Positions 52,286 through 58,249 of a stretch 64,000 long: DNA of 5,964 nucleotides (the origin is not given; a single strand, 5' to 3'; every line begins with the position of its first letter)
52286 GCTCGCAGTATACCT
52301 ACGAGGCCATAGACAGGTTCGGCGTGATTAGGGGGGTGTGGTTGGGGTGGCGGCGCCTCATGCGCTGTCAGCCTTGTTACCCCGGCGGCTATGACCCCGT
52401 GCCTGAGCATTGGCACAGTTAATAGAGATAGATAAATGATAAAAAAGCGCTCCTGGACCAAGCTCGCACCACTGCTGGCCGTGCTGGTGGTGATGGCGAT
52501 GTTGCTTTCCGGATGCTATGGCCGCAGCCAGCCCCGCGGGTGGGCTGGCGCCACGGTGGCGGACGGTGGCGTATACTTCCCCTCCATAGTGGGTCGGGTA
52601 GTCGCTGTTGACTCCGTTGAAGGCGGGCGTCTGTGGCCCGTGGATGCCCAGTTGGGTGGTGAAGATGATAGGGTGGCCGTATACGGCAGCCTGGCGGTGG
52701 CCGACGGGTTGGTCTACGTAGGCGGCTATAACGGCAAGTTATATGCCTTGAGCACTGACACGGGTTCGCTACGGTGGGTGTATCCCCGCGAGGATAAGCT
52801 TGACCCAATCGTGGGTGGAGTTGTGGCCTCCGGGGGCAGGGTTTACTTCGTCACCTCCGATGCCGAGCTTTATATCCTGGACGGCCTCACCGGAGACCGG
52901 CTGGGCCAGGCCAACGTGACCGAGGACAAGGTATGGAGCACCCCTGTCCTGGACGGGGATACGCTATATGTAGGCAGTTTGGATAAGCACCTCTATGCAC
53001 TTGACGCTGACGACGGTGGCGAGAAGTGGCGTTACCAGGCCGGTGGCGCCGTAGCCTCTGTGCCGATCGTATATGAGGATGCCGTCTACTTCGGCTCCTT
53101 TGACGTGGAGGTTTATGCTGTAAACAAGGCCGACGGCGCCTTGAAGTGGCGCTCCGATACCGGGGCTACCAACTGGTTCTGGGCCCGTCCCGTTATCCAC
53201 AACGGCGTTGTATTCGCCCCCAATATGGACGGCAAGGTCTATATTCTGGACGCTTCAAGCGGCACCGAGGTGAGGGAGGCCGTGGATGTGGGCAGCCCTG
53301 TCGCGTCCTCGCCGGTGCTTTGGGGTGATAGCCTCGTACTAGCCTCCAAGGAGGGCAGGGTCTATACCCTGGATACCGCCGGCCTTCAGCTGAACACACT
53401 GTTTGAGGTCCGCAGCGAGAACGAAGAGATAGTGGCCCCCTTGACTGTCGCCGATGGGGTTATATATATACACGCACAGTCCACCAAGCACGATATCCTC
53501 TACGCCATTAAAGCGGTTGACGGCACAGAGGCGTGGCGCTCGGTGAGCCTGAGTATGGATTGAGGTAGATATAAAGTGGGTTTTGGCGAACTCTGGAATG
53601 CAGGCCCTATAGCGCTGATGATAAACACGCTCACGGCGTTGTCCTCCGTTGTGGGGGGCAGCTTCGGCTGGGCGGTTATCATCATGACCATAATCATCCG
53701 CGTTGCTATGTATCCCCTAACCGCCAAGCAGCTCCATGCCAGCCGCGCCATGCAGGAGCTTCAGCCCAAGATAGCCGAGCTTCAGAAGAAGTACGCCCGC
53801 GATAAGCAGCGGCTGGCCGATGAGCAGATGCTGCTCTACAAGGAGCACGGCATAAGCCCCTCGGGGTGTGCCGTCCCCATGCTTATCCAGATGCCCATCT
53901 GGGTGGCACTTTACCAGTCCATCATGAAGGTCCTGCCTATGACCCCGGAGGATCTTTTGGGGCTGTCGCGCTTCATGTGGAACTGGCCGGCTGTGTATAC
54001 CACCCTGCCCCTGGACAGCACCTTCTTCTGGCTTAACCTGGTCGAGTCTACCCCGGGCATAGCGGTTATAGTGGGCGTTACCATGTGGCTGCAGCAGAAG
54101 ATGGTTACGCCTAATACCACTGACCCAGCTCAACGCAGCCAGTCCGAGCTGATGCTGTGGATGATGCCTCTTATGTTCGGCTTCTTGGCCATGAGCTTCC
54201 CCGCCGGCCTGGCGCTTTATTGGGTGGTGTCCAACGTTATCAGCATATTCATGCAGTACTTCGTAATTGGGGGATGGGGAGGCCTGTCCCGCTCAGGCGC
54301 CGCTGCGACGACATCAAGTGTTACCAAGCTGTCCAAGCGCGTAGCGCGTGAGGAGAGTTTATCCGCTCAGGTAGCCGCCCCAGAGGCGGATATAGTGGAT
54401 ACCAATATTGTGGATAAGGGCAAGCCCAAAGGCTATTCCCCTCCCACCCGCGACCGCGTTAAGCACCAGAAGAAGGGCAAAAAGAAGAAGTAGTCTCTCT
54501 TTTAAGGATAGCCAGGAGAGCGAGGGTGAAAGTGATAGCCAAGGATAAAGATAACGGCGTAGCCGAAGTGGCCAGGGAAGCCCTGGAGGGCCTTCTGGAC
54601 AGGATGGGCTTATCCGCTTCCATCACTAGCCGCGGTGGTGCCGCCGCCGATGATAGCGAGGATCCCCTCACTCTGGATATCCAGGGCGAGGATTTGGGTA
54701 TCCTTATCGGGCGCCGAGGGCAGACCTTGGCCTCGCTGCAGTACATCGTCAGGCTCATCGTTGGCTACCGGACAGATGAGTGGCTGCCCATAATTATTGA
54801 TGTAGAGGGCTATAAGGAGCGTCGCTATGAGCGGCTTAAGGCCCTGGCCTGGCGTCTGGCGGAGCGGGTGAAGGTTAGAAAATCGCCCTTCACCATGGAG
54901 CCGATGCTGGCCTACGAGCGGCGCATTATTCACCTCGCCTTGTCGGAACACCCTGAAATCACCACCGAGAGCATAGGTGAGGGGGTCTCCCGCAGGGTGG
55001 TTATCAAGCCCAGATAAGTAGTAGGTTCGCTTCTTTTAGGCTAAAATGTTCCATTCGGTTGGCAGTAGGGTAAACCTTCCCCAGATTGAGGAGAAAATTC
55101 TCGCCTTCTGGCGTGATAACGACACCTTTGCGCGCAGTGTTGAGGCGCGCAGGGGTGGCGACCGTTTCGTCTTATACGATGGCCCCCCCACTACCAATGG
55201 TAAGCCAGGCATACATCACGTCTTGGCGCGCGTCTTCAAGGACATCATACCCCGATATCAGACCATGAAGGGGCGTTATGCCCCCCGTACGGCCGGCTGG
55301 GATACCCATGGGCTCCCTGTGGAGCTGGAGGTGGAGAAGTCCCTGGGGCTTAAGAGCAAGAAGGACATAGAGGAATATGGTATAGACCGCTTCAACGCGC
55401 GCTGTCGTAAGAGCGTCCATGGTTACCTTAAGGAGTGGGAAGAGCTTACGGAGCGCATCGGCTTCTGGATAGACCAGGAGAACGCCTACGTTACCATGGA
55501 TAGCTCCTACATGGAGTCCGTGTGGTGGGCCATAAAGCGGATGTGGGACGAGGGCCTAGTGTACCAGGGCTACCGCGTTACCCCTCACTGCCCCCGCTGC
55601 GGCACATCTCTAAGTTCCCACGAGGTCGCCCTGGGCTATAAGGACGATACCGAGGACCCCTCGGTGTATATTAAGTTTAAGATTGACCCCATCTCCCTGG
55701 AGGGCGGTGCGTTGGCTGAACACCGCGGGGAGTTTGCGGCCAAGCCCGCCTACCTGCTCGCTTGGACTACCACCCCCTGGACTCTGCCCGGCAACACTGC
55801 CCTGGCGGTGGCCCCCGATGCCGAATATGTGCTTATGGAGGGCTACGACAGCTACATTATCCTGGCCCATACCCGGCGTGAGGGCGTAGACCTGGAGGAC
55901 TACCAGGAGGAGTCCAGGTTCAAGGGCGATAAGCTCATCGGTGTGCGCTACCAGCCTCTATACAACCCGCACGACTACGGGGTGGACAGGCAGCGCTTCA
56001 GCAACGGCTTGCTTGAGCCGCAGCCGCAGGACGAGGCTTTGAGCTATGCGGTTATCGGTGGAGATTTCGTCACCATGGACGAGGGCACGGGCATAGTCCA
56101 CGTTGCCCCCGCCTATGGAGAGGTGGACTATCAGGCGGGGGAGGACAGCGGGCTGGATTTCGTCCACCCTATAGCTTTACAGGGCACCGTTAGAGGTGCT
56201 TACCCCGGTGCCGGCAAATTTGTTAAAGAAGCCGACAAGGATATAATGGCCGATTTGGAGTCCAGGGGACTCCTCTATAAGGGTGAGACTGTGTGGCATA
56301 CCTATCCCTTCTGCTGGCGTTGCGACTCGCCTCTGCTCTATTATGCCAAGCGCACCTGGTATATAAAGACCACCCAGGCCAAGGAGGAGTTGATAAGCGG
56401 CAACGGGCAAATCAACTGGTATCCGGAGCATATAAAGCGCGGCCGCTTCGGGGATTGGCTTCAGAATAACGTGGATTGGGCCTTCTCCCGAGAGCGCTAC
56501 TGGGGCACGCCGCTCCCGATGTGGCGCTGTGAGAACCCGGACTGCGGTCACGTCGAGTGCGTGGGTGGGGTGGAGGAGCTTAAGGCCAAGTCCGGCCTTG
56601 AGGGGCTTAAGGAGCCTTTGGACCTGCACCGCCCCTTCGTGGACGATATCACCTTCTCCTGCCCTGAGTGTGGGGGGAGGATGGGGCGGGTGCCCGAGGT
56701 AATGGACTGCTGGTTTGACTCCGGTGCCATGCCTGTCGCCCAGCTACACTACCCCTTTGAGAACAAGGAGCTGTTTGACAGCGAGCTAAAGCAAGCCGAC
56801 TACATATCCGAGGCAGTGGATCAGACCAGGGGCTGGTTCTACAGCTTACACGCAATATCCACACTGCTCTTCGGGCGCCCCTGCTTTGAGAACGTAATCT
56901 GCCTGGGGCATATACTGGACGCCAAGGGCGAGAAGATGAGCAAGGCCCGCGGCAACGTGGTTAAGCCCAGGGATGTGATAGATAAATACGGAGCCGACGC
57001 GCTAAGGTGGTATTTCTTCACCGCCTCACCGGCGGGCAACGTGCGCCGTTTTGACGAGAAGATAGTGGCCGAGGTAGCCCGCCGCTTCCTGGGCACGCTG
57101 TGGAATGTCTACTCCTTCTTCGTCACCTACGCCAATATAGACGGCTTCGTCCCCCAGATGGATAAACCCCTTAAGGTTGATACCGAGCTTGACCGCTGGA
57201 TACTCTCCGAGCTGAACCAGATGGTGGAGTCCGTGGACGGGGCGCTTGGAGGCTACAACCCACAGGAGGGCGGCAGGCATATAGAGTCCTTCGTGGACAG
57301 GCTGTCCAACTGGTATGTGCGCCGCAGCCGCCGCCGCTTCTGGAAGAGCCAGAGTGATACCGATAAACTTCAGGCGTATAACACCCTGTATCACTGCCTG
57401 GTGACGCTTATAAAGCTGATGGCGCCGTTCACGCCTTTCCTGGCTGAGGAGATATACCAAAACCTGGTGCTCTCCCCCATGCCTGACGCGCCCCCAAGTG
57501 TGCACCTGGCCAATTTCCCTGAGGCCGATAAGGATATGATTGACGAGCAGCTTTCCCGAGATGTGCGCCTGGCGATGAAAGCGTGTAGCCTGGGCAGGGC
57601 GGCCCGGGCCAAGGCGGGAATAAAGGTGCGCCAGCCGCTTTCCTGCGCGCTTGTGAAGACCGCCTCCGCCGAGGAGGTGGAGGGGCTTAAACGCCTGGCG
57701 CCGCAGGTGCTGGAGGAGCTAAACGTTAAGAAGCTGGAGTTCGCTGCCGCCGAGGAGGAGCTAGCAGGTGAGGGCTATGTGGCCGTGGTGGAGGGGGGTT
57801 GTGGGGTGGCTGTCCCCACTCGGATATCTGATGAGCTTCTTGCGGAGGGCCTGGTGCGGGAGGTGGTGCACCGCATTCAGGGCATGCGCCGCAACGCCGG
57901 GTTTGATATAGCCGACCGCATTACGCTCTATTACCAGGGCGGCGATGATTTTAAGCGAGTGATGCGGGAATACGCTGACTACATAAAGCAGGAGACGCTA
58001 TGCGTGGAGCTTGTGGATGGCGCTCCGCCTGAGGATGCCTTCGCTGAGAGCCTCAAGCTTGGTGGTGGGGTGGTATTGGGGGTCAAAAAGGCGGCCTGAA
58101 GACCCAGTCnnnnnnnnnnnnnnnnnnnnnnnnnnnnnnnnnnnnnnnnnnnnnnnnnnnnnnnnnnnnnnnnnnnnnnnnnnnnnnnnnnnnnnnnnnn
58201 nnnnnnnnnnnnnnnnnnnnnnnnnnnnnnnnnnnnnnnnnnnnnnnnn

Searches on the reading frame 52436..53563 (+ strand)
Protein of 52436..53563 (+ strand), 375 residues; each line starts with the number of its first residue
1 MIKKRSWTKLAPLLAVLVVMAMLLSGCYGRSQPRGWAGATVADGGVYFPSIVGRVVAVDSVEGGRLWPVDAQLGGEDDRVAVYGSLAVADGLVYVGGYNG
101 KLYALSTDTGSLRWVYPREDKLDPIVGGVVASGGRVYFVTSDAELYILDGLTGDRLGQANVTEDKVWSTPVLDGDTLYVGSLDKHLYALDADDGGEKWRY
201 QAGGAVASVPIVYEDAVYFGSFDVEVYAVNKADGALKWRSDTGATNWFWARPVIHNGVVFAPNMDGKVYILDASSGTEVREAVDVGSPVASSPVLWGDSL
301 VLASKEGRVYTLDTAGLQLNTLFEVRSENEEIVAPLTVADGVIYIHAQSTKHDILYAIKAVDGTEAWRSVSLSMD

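Call 65: search_protein_families(library=pfam, proteins=[window:52436-53563:+], max_evalue=0.000001)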
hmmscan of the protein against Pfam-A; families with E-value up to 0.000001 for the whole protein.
window:52436-53563:+ (375 aa): 3 families
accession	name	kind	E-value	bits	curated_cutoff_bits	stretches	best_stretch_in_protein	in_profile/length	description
PF13360.13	PQQ_2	-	1.1e-38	133.7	27.6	2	169-368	29-232/233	Outer membrane protein assembly factor BamB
PF13570.13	Beta-prop_ACSF4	-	7.2e-38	131.2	133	2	164-368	49-250/329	Beta-alanine-activating enzyme, beta-propeller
PF01011.28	PQQ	-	8.8e-18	64.7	26.7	0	163-202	46-85/595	Glucose/ethanol/alcohol dehydrogenase, beta-propeller domain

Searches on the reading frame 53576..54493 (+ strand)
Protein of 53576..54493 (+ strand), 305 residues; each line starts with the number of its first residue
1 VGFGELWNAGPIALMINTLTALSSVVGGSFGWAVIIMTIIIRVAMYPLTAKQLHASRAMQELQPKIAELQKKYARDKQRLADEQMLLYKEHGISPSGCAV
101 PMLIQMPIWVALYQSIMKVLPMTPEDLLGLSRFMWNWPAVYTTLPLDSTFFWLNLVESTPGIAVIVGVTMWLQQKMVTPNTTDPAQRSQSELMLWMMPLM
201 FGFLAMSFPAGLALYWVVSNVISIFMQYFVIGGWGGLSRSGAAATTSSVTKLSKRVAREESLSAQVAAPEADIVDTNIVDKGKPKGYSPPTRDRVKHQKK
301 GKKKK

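Call 65: search_protein_families(library=pfam, proteins=[window:53576-54493:+], max_evalue=0.000001)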
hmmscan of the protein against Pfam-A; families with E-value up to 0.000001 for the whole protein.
window:53576-54493:+ (305 aa): 1 family
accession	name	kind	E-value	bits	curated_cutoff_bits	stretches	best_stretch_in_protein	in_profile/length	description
PF02096.25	60KD_IMP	-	2.2e-53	181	35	1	30-230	1-161/163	60Kd inner membrane protein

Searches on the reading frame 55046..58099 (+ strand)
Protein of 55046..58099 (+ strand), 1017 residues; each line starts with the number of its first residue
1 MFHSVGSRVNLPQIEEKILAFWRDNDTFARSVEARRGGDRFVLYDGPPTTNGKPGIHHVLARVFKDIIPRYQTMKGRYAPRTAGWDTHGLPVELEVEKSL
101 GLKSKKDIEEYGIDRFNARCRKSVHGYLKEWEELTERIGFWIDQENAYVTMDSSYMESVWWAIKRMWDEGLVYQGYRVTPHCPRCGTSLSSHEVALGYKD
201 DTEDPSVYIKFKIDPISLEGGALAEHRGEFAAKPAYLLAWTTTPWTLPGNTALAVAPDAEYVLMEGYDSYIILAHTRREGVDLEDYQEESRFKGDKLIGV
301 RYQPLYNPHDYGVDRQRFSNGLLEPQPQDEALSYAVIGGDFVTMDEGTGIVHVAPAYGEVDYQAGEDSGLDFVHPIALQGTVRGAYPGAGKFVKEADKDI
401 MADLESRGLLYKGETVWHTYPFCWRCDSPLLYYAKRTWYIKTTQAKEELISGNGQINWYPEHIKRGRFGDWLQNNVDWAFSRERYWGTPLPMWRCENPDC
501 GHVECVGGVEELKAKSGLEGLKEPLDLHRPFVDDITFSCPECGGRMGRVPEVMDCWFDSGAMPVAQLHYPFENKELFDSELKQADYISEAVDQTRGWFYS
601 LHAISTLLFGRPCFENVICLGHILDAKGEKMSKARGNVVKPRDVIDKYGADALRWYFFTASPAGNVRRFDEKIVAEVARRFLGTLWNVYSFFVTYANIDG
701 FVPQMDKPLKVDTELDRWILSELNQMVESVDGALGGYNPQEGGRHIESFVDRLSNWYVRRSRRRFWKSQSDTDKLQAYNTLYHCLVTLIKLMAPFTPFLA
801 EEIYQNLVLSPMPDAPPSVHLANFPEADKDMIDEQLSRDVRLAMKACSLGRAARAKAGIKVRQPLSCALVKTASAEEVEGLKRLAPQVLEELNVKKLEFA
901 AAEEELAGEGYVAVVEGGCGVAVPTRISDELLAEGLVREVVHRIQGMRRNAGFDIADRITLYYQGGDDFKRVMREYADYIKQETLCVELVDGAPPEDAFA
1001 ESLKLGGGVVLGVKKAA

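Call 65: search_protein_families(library=pfam, proteins=[window:55046-58099:+], max_evalue=0.000001)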
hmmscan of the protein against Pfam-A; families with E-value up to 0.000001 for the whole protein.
window:55046-58099:+ (1017 aa): 4 families
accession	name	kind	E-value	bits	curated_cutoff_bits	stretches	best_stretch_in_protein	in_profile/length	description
PF00133.28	tRNA-synt_1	-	1.3e-117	393.5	22.7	1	18-664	2-409/414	tRNA synthetases class I (I, L, M and V)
PF08264.19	Anticodon_1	-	6.4e-33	114.2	25.1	1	716-866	1-145/148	Anticodon-binding domain of tRNA ligase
PF19302.4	DUF5915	-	2e-26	93.2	27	1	909-991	90-172/195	Domain of unknown function (DUF5915)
PF09334.17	tRNA-synt_1g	-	2.7e-14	53.2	20.1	1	616-680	314-378/391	tRNA synthetases class I (M)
